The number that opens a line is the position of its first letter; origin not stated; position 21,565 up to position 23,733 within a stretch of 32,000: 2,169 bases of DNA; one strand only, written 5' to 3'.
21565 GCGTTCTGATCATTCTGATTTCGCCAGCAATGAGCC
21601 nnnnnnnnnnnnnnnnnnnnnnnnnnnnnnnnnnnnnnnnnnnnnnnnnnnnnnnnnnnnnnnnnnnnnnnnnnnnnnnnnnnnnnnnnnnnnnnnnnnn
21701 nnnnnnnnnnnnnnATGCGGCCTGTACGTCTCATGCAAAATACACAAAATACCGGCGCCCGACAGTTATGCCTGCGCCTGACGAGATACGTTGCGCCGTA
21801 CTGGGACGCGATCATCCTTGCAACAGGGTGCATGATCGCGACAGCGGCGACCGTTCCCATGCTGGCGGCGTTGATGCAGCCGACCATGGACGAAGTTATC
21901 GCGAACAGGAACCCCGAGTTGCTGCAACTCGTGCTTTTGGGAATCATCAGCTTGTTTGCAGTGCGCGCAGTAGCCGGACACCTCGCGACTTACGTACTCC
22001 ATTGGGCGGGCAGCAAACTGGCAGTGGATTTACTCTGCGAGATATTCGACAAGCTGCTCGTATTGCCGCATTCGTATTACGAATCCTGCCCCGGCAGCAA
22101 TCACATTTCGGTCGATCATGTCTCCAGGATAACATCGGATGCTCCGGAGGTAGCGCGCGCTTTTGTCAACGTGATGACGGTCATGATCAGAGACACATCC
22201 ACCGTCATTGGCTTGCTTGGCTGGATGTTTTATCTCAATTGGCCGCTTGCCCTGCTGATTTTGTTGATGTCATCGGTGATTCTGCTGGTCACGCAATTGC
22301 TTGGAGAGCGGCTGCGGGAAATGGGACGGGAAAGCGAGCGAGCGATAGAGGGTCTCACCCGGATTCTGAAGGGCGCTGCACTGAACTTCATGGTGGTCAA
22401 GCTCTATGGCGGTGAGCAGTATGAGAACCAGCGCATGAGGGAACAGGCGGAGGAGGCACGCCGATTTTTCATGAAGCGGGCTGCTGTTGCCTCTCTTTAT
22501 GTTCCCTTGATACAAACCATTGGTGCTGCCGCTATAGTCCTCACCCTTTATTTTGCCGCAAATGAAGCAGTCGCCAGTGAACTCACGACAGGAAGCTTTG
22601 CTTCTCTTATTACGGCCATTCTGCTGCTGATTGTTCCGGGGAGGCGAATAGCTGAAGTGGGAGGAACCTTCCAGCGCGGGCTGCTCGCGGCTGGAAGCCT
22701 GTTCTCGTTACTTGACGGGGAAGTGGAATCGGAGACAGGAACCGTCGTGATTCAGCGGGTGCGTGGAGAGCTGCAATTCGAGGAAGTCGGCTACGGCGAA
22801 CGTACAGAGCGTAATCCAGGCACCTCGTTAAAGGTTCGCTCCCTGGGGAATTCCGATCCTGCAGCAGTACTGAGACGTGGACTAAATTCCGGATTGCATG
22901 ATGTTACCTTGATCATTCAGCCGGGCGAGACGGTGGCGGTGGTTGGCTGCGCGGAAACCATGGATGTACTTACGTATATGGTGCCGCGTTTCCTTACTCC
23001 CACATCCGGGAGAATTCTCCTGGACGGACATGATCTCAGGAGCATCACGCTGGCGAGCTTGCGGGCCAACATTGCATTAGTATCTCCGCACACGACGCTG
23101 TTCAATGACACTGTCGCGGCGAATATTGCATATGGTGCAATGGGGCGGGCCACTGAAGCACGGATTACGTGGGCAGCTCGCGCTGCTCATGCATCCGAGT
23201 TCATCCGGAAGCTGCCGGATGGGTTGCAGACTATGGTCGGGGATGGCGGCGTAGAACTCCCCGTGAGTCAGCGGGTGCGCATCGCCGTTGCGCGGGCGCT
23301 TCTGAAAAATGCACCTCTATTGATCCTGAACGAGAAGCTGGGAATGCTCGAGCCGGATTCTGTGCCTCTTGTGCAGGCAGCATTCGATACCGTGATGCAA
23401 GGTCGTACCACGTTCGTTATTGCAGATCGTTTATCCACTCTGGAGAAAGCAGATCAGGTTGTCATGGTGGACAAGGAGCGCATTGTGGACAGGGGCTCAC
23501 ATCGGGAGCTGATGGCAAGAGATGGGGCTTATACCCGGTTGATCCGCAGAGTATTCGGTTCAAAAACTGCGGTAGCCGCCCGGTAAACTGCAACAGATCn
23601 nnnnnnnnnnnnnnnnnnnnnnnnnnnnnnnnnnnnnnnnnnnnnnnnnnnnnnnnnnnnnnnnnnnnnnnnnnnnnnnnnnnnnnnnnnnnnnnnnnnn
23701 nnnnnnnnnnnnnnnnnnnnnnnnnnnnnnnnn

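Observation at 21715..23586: Intact MsbA-like ABC exporter in which every ATPase motif is degenerate (pseudo-NBD)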

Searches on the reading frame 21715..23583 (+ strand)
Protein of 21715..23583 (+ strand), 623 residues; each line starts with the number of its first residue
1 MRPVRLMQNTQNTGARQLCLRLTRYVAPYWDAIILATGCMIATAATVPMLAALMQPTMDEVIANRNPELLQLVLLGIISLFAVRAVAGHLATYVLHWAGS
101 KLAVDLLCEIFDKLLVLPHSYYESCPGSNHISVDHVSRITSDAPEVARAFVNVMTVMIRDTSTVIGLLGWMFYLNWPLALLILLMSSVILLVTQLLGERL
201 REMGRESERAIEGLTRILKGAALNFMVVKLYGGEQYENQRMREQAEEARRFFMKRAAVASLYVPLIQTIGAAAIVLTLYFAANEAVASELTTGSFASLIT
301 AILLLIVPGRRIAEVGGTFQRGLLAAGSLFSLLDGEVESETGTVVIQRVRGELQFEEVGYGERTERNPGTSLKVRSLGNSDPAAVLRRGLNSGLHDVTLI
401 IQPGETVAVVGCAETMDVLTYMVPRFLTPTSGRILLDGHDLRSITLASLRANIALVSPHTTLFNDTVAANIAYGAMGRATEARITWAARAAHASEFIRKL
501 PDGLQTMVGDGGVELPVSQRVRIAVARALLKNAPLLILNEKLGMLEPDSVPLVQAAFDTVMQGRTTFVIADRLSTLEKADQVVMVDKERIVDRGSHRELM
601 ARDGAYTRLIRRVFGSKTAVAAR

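Call 3: search_protein_families(library=pfam, proteins=[window:21715-23583:+], max_evalue=1)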
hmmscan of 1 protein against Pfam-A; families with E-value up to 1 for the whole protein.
window:21715-23583:+ (623 aa): 2 families
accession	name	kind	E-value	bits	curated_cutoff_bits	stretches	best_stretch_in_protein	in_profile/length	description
PF00664.28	ABC_membrane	-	1.6e-38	133.4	28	1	33-306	1-271/274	ABC transporter transmembrane region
PF00005.33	ABC_tran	-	5.3e-12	46.9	25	1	394-540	1-134/137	ABC transporter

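Call 4: search_protein_families(library=ncbifam, proteins=[window:21715-23583:+], max_evalue=0.01)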
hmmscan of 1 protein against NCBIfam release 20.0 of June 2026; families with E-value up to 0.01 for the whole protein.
window:21715-23583:+ (623 aa): 113 families (the best 25 are shown)
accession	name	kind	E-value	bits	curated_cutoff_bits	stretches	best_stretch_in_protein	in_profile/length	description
TIGR02203.1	MsbA_lipidA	equivalog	2.9e-154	514.7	602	2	393-611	348-567/572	lipid A export permease/ATP-binding protein MsbA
NF008381.0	PRK11176.1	equivalog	1.2e-126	423.4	867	1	8-615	2-581/582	lipid A ABC transporter ATP-binding protein/permease MsbA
TIGR02204.1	MsbA_rel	hypoth_equivalog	3.9e-98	329.6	780.4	2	393-611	355-573/576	ABC transporter, permease/ATP-binding protein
NF045513.1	HepA_fam_ABC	equivalog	7.7e-83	278.9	725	2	394-606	390-602/610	heterocyst formation ABC transporter subunit HepA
NF052233.1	CphA_assoc_ABC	equivalog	3.5e-76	257.1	880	2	387-610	517-740/766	cyanophycin metabolism-associated ABC transporter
TIGR00958.1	3a01208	subfamily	2e-70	237.9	874.6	2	394-609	497-710/711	antigen peptide transporter 2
NF010178.0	PRK13657.1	equivalog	1.3e-66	225.3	733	2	391-613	348-570/588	glucan ABC transporter ATP-binding protein/ permease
TIGR01846.1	type_I_sec_HlyB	subfamily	2.8e-63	214.3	725.55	2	394-612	473-691/694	type I secretion system permease/ATPase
TIGR01192.1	chvA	subfamily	4.4e-52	177.5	585.4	1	392-612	349-569/585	glucan export ABC transporter ATP-binding protein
TIGR03375.1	type_I_sec_LssB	subfamily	1.5e-50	172.3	693.1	2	393-601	482-690/696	type I secretion system permease/ATPase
NF008055.0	PRK10789.1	equivalog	9e-50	169.7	845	2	392-611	350-569/590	SmdA family multidrug ABC transporter permease/ATP-binding protein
TIGR03796.1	NHLM_micro_ABC1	equivalog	2.5e-46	158.2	853.3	1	19-611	146-710/710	NHLP family bacteriocin export ABC transporter peptidase/permease/ATPase subunit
NF008364.0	PRK11160.1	equivalog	1.8e-42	145.7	630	1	83-612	72-574/575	heme ABC transporter ATP-binding protein/permease CydC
TIGR03797.1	NHLM_micro_ABC2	equivalog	2.1e-42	145.5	709.4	2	394-612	469-684/686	NHLP bacteriocin export ABC transporter permease/ATPase subunit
NF008056.1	PRK10790.1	equivalog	3.7e-42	144.6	746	1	21-609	13-571/584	SmdB family multidrug efflux ABC transporter permease/ATP-binding protein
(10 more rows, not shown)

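Call 5: search_solved_structures(query=window:21715-23583:+, show_alignments=2)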
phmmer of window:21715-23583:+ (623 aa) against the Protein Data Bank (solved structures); distinct sequences matched with E-value up to 0.001: 362 (the best 60 are shown).
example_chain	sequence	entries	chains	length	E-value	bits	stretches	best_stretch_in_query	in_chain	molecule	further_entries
3b5x_A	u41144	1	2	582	3.5e-103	349.5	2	394-615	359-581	Lipid A export ATP-binding/permease protein msbA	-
6uz2_A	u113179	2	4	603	2.9e-100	339.9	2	393-615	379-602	Lipid A export ATP-binding/permease protein MsbA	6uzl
7ph2_A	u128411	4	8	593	8e-100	338.5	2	393-615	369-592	ATP-dependent lipid A-core flippase | ATP-binding transport protein multicopy suppressor of htrB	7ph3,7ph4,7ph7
5ttp_A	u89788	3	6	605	9e-100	338.3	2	393-615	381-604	Lipid A export ATP-binding/permease protein MsbA | ATP-dependent lipid A-core flippase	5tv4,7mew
3b5y_A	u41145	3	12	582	9.3e-100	338.3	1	8-615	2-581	Lipid A export ATP-binding/permease protein msbA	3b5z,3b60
7bcw_A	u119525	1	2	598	1.2e-99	337.9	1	7-615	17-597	ATP-dependent lipid A-core flippase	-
3b5w_A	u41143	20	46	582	1.8e-99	337.3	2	393-615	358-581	Lipid A export ATP-binding/permease protein msbA | ATP-dependent lipid A-core flippase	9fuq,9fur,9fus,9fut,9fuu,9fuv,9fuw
7sel_A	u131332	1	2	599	3.2e-99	336.5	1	11-615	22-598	ATP-dependent lipid A-core flippase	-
8dmm_A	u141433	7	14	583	3.6e-99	336.3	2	393-615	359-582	ATP-binding transport protein MsbA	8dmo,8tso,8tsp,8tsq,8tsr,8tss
6bpl_A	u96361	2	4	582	3.7e-99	336.3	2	393-615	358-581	Lipid A export ATP-binding/permease protein MsbA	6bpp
6o30_A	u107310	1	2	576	5.5e-99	335.7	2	393-615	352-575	Lipid A export ATP-binding/permease protein MsbA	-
6bl6_A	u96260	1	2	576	1.2e-98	334.5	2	393-615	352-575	Lipid A export ATP-binding/permease protein MsbA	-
9fuz_B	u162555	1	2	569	1.3e-97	331.1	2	393-611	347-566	ATP-dependent lipid A-core flippase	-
8woi_A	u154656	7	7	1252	3.4e-97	329.8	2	127-611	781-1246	ABC transporter B family member 19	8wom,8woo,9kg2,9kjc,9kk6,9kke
8zpx_B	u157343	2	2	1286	3.5e-97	329.8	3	134-612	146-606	ABC transporter B family member 1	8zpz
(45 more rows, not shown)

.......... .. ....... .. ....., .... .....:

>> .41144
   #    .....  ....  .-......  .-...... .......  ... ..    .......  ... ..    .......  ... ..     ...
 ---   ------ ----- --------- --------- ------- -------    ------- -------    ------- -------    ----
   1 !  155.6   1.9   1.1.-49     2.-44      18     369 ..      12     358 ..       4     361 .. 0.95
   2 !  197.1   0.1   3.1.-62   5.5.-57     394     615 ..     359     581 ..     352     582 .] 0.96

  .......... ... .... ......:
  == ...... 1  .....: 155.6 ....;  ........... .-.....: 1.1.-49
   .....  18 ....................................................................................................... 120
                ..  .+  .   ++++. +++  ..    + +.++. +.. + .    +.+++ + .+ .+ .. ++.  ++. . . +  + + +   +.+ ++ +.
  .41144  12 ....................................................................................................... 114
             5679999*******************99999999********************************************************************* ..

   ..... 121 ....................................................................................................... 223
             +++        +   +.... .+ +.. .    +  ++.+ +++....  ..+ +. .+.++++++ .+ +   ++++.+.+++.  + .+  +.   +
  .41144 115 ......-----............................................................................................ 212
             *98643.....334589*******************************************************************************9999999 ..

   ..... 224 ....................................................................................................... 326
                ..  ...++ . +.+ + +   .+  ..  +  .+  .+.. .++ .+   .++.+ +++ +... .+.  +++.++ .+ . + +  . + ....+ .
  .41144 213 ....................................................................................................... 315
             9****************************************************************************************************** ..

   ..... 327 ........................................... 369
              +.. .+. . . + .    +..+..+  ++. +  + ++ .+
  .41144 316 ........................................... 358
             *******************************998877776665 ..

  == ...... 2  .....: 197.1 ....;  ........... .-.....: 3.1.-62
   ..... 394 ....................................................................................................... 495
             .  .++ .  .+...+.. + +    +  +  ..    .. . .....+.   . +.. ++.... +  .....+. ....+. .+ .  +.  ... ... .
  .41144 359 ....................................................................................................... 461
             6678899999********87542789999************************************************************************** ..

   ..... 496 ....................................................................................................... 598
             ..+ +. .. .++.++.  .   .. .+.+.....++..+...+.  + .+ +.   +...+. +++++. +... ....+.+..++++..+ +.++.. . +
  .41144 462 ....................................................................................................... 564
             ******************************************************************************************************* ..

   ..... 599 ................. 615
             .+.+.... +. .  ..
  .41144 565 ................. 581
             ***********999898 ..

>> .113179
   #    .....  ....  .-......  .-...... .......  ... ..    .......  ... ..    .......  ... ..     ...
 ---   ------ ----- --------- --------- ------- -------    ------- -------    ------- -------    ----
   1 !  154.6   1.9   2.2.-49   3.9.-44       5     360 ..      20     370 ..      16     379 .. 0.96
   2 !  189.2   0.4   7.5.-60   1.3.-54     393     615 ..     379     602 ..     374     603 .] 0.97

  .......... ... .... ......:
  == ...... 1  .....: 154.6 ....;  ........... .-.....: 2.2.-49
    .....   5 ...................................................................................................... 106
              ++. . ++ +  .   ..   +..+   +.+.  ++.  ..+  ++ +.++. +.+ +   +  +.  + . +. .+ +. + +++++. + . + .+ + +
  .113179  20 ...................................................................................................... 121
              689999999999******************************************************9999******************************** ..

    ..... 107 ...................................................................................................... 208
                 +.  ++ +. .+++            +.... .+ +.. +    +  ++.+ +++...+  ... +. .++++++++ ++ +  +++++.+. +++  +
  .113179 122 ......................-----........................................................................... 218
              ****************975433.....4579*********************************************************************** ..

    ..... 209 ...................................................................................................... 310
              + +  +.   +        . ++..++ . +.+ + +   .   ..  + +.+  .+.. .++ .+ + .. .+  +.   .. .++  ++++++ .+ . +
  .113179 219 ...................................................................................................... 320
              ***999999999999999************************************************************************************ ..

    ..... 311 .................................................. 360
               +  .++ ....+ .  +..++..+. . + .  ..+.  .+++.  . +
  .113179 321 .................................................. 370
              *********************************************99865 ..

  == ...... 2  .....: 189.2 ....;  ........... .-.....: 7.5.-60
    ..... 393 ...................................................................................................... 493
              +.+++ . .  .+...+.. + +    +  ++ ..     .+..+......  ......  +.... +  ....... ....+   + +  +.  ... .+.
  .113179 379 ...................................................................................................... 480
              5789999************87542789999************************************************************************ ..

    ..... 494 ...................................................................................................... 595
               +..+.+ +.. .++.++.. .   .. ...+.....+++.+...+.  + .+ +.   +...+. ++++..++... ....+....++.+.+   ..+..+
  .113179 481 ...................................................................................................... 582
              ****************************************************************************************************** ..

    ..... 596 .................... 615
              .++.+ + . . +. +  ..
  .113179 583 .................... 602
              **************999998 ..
